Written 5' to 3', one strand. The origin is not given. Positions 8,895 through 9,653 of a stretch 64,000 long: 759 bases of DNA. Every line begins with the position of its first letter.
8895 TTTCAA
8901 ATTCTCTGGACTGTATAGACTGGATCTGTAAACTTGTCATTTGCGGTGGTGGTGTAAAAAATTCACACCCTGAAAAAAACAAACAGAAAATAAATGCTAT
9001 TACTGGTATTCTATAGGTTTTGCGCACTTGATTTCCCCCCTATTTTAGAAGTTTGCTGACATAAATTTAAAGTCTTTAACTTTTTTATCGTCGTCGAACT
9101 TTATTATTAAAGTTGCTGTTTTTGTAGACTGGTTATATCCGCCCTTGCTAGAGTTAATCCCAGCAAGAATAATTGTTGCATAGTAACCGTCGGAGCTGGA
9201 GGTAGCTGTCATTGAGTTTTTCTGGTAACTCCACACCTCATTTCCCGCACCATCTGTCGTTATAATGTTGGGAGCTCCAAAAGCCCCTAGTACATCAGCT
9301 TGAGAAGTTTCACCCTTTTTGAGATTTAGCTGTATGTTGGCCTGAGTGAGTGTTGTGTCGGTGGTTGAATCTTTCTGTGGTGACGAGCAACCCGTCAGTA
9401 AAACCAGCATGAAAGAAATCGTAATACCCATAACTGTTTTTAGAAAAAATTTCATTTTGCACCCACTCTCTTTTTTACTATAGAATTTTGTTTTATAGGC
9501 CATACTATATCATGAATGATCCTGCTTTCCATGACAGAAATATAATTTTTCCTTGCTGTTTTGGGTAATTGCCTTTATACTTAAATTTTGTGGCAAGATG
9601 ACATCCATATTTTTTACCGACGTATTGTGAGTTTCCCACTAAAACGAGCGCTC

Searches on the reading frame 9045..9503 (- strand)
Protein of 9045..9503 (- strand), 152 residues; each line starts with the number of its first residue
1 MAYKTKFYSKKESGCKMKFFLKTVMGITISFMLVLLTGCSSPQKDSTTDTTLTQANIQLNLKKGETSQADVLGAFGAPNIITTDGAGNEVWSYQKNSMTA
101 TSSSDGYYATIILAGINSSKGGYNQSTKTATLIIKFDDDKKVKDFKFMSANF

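Call 3: search_protein_families(library=pfam, proteins=[window:9045-9503:-], max_evalue=0.01)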
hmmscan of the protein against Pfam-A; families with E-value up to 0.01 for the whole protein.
window:9045-9503:- (152 aa): 1 family
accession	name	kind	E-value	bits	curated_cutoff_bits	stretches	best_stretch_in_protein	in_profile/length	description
PF04355.18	BamE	-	0.0016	18.7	23.2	1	60-144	11-69/71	Outer membrane protein assembly factor BamE domain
